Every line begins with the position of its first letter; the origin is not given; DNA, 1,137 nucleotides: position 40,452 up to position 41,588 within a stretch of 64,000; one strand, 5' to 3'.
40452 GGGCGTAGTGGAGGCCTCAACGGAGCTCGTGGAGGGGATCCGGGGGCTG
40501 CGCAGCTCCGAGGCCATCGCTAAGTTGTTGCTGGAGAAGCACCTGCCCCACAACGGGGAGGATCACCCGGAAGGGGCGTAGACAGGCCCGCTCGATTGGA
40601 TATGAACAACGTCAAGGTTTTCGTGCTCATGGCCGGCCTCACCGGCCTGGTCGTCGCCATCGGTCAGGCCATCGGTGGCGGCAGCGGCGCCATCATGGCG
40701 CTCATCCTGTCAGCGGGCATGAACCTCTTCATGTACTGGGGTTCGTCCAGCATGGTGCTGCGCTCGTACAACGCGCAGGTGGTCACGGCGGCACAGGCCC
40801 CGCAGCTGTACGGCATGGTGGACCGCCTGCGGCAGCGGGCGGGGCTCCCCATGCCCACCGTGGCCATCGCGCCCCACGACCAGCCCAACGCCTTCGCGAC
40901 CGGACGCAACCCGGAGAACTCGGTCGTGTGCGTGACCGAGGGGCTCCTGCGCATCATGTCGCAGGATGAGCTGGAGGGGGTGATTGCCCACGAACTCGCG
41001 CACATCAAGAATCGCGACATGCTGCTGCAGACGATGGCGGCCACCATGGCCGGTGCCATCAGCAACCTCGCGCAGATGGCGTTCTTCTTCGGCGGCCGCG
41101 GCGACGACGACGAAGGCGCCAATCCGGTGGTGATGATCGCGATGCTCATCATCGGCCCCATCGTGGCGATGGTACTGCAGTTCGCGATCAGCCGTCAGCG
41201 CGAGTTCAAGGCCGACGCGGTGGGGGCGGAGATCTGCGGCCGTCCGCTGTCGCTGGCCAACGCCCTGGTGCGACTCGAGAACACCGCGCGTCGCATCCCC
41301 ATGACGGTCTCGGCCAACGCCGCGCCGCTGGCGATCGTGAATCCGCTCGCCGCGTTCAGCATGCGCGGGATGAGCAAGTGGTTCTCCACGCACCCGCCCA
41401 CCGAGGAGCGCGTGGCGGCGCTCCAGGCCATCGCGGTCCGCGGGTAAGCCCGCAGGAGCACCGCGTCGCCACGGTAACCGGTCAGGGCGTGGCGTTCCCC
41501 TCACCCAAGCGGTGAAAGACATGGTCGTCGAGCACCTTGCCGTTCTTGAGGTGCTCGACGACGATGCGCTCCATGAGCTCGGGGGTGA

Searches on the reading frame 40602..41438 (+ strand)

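Call 54: search_protein_families(library=ncbifam, proteins=[window:40602-41438:+], max_evalue=0.001)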
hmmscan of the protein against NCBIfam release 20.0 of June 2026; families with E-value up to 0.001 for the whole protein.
window:40602-41438:+ (279 aa): 9 families
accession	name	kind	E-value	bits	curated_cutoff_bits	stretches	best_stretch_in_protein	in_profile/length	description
NF002826.0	PRK03001.1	equivalog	1e-104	349.7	369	1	1-278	2-279/285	zinc metalloprotease HtpX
NF002363.0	PRK01345.1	equivalog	5.6e-100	334.5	422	1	1-278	1-279/318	zinc metalloprotease HtpX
NF002839.0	PRK03072.1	equivalog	8.3e-83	277.8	412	1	1-278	7-285/291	zinc metalloprotease HtpX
NF003425.0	PRK04897.1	equivalog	5.5e-70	235.9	355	1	2-276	9-297/298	zinc metalloprotease HtpX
NF002669.0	PRK02391.1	equivalog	6.2e-69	232.4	341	1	18-277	28-291/298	zinc metalloprotease HtpX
NF003965.0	PRK05457.1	equivalog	1.5e-42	145.9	245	1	3-276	11-283/285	protease HtpX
NF002775.0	PRK02870.1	equivalog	5.1e-34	118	285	1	53-275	101-334/338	zinc metalloprotease HtpX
NF002322.0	PRK01265.1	equivalog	1.2e-20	74.2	275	1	18-226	28-248/325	zinc metalloprotease HtpX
NF052399.1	M48_lipo_LoiP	exception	4.7e-06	26.2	365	1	95-137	97-135/247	metalloprotease LoiP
